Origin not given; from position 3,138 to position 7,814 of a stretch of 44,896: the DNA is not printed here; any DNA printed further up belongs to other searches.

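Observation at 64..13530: Dynamin-like GTPase pair, membrane protein, SNF2 helicase and N6-adenine methyltransferase in one co-directional block: candidate undescribed defence-type system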

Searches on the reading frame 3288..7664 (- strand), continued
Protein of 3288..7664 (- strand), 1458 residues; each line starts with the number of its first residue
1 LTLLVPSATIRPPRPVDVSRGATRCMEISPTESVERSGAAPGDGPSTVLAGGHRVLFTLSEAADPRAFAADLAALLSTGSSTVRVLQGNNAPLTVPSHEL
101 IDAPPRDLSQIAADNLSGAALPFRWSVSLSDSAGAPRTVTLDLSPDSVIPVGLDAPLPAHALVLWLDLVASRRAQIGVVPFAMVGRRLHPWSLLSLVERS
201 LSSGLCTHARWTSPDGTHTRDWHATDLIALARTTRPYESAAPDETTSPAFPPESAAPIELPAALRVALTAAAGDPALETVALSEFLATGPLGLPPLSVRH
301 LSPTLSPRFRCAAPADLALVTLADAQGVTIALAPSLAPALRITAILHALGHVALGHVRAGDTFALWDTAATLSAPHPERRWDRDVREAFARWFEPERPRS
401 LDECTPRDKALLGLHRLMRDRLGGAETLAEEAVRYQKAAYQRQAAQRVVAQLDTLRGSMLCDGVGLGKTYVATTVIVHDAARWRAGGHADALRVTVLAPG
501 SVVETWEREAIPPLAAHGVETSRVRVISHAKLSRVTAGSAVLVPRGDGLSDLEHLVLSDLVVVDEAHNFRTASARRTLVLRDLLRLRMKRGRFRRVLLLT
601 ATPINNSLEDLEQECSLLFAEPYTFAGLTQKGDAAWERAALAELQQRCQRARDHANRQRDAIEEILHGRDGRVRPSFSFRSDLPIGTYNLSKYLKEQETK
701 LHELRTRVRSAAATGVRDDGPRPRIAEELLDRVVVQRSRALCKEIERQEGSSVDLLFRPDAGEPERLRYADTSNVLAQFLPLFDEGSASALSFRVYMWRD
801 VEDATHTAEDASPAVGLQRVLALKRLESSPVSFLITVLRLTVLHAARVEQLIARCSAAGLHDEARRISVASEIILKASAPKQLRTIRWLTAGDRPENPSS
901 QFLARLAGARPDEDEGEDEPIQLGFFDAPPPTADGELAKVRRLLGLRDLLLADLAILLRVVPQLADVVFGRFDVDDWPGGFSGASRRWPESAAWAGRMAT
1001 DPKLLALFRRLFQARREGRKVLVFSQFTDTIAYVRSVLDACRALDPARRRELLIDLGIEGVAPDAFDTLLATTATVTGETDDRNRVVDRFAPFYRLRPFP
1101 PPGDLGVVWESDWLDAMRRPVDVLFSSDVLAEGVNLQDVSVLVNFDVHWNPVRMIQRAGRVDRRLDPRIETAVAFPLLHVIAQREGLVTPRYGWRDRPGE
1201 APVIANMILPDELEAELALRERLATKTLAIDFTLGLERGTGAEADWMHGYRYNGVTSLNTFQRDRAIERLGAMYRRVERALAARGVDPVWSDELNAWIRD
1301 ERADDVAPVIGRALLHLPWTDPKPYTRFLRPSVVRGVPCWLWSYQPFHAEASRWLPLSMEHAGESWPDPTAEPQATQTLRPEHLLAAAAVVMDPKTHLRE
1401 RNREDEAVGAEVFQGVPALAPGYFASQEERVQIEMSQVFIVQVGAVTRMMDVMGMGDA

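Call 22: find_encoding_contigs(protein=P0016, flank=10000, max_places=3)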
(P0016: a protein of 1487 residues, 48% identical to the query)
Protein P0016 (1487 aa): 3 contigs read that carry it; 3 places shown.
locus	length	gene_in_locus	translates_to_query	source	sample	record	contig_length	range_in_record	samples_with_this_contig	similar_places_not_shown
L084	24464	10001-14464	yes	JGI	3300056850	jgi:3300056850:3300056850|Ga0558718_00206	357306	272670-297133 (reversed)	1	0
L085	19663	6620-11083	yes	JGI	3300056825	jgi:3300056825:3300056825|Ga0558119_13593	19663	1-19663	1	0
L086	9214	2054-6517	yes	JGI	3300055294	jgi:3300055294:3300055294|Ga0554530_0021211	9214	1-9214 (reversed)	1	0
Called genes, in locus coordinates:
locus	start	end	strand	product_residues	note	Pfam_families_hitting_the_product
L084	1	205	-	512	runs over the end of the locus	PF02511:Thy1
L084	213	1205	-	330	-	PF00175:NAD_binding_1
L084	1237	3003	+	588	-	PF00675:Peptidase_M16, PF05193:Peptidase_M16_C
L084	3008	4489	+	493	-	PF05193:Peptidase_M16_C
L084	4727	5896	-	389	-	PF17785:PUA_3, PF10672:Methyltrans_SAM, PF05175:MTS, PF03602:Cons_hypoth95 (weak), PF13649:Methyltransf_25 (weak), PF13847:Methyltransf_31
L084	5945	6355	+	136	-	PF01909:NTP_transf_2, PF18765:Polbeta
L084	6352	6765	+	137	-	PF01934:HepT-like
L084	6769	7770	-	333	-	PF03060:NMO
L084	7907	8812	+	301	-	PF13349:DUF4097 (weak)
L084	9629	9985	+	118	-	-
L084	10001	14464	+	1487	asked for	PF00176:SNF2-rel_dom (faint), PF00270:DEAD (faint), PF00271:Helicase_C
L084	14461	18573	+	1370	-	PF18135:Type_ISP_C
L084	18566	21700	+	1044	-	PF28530:DUF8426, PF07728:AAA_5, PF28529:McrB_lid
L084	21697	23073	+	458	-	PF10117:McrBC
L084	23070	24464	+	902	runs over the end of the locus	-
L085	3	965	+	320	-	?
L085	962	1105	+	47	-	-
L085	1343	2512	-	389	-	PF17785:PUA_3, PF10672:Methyltrans_SAM, PF05175:MTS, PF03602:Cons_hypoth95 (weak), PF13649:Methyltransf_25 (weak), PF13847:Methyltransf_31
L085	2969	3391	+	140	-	PF01934:HepT-like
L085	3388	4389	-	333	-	PF03060:NMO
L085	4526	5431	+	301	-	PF13349:DUF4097 (weak)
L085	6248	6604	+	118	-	-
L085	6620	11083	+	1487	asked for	PF00176:SNF2-rel_dom (faint), PF00270:DEAD (faint), PF00271:Helicase_C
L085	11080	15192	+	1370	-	PF18135:Type_ISP_C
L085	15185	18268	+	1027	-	PF28530:DUF8426, PF07728:AAA_5, PF28529:McrB_lid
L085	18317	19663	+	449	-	?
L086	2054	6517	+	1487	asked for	PF00176:SNF2-rel_dom (faint), PF00270:DEAD (faint), PF00271:Helicase_C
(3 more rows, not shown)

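Call 39: search_protein_families(library=pfam, proteins=[P0028, L083:21560-24277:+, L083:18571-20163:+, L083:20163-21563:+, L083:14451-18578:+], max_evalue=0.01)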
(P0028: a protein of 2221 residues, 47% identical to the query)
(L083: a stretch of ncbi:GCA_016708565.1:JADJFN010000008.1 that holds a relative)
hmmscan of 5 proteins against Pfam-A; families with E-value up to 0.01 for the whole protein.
P0028 (2221 aa): 7 families
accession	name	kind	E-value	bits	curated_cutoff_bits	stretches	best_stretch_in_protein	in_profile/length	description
PF00270.35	DEAD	-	1.7e-39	135.6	26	2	34-200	2-162/167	DEAD/DEAH box helicase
PF00271.37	Helicase_C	-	3.6e-33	114.5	23.5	2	251-356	5-108/110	Helicase conserved C-terminal domain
PF04851.21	ResIII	-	3.4e-16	60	22.5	2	32-198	4-162/164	Type III restriction enzyme, res subunit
PF00176.29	SNF2-rel_dom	-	1.6e-09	37.7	24.9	1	1176-1368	1-184/290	SNF2-related domain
PF22590.2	Cas3-like_C_2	-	1.7e-08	35.1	27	1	261-358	2-105/106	CRISPR-associated nuclease/helicase Cas3, C-terminal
PF13245.12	AAA_19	-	0.00084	20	25.1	0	36-116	1-78/134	AAA domain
PF20720.3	nSTAND3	-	0.0015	18.7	27.2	0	1178-1229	4-56/155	Novel STAND NTPase 3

L083:21560-24277:+ (905 aa): 0 families

L083:18571-20163:+ (530 aa): 5 families
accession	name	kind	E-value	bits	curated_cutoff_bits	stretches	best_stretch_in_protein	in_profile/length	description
PF07728.20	AAA_5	-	4.6e-13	49.8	22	1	249-342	65-139/139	AAA domain (dynein-related subfamily)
PF13191.12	AAA_16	-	3.9e-08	34.4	32.6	1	130-277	19-145/167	AAA ATPase domain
PF00004.35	AAA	-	3e-06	28.1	21.2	1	138-158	1-21/131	ATPase family associated with various cellular activities (AAA)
PF13245.12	AAA_19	-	8.7e-05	23.2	25.1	1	131-288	7-113/134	AAA domain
PF13401.12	AAA_22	-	0.00012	22.8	27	1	136-291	6-110/130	AAA domain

L083:20163-21563:+ (466 aa): 1 family
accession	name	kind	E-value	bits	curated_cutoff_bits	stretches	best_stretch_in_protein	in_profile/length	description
PF10117.15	McrBC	-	2.9e-58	197.7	23.9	1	67-394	4-318/318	McrBC 5-methylcytosine restriction system component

L083:14451-18578:+ (1375 aa): 3 families
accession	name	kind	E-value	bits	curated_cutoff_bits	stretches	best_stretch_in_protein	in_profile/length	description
PF18135.7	Type_ISP_C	-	6.9e-73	246.1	25.9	1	969-1316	1-342/342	Type ISP C-terminal specificity domain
PF02384.22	N6_Mtase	-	5.7e-05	23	20.4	0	557-593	8-44/311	N-6 DNA Methylase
PF07669.17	Eco57I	-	0.00017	22.2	25.3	1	724-877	38-166/171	Eco57I restriction-modification methylase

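Call 60: search_protein_families(library=padloc, proteins=[P0028, L083:21560-24277:+, L083:9196-9747:+, L084:9629-9985:+, L083:14451-18578:+, L083:18571-20163:+, L083:20163-21563:+], max_evalue=0.00001)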
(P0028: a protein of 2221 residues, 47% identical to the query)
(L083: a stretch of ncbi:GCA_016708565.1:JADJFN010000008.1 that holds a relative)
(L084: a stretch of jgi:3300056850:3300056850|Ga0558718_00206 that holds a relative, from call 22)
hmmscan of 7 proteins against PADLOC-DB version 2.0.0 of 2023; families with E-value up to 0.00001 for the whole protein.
P0028 (2221 aa): 83 families (the best 25 are shown)
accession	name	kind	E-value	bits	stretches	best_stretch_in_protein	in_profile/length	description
PDLC02503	BrxHI|BrxHII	-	1.2e-85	286.2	1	30-674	23-644/698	BrxHI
PDLC03960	SngC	-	1.6e-77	259.8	1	31-651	24-647/720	-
PDLC02501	BrxHI|BrxHII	-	3.7e-54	182.1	1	29-416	21-393/925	BrxHI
PDLC02897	DpdJ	-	5.6e-40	135.1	1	33-415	101-501/1570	DpdJ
PDLC01075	C3a139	-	9.5e-23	78.5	2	1892-1938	684-730/948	HKD+Snf2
PDLC00192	HamB1|HamB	-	1.4e-20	70.6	1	34-217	271-453/1104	DEAD-box helicase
PDLC00938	Cas3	-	1.5e-20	71.8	1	49-359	2-321/358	CRISPR-associated helicase Cas3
PDLC02843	DpdE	-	1.8e-20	70.5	1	1194-1350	178-300/1091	DpdE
PDLC00188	HamB1|HamB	-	2.6e-20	70.1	1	43-220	255-431/1037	DEAD-box helicase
PDLC01761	Cas3b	-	6.8e-20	69.3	1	31-358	219-536/705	-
PDLC01252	Cas3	-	1.7e-19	68.4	1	49-360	2-291/324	CAS-I; effector_G3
PDLC04531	PDC-M23B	-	5.7e-19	65.7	1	47-217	314-490/1060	-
PDLC01762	Cas3b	-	3.7e-17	60.1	1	156-360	361-540/692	-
PDLC00194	HamB1|HamB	-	7.5e-17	58.5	1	52-216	251-411/995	DEAD-box helicase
PDLC00659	HmaA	-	4.7e-16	55.8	1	1893-1935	567-609/1176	SNF2 helicase / DEAD-box helicase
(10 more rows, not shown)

L083:21560-24277:+ (905 aa): 0 families

L083:9196-9747:+ (183 aa): 0 families

L084:9629-9985:+ (118 aa): 0 families

L083:14451-18578:+ (1375 aa): 5 families
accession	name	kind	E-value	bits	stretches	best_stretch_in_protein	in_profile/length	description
PDLC03631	REase_MTase_IIG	-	2.3e-251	835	1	326-1361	68-1062/1086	Type IIG restriction enzyme-methyltransferase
PDLC03610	REase_MTase_IIG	-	2.1e-95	318.8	3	398-771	142-485/1096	Type IIG restriction enzyme-methyltransferase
PDLC03597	REase_MTase_IIG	-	1.5e-29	100.3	2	724-932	990-1191/1646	Type IIG restriction enzyme-methyltransferase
PDLC03621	REase_MTase_IIG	-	4.9e-20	69.2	1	558-883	287-557/1024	Type IIG restriction enzyme-methyltransferase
PDLC03051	REase_MTase_I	-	2.3e-15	52.9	1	633-883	898-1121/1591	Type I restriction enzyme-methyltransferase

L083:18571-20163:+ (530 aa): 2 families
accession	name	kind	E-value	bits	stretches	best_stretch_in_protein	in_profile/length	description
PDLC03448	REase_II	-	4.6e-10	36.3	1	264-354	625-730/857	Type II restriction enzyme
PDLC03547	REase_II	-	4.2e-08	30.2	0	312-357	408-452/585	Type II restriction enzyme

L083:20163-21563:+ (466 aa): 0 families

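Call 61: search_solved_structures(query=A1, max_evalue=0.01)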
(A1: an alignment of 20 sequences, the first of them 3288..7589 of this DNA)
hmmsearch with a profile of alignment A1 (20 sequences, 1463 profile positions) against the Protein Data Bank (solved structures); distinct sequences matched with E-value up to 0.01: 21.
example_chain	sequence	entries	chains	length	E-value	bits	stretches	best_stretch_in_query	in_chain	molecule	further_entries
8so8_A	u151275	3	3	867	7.9e-06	27.2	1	1121-1194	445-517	RNA polymerase-associated protein RapA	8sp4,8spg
6bog_A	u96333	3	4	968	1.1e-05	26.7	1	1121-1194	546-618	RNA polymerase-associated protein RapA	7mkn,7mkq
7m8e_F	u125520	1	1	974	1.1e-05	26.7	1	1121-1194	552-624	RNA polymerase-associated protein RapA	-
4s20_K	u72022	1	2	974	1.1e-05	26.7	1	1121-1194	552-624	RNA polymerase-associated protein RapA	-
1fuk_A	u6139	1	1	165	0.0001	23.5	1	1133-1173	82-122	EUKARYOTIC INITIATION FACTOR 4A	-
9i9f_A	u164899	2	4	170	0.00013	23.1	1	1133-1174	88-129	Eukaryotic initiation factor 4A-I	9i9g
8t0l_F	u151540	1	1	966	0.00021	22.4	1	1121-1194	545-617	RNA polymerase-associated protein RapA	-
4nho_A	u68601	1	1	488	0.00028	22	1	1132-1174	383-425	Probable ATP-dependent RNA helicase DDX23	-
1fuu_A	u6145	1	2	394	0.0004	21.5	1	1133-1172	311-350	YEAST INITIATION FACTOR 4A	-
2vso_A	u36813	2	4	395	0.0004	21.5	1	1133-1172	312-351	ATP-DEPENDENT RNA HELICASE EIF4A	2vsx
2zu6_A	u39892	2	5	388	0.00052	21.1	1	1133-1174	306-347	Eukaryotic initiation factor 4A-I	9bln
9dts_A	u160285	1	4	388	0.00052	21.1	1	1133-1174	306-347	Eukaryotic initiation factor 4A-I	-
6xki_A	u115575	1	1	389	0.00052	21.1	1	1133-1174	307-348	Eukaryotic initiation factor 4A-I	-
7ppz_B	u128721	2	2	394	0.00053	21.1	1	1133-1174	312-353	Eukaryotic initiation factor 4A-I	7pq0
5zc9_A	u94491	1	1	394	0.00053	21.1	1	1133-1174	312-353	Eukaryotic initiation factor 4A-I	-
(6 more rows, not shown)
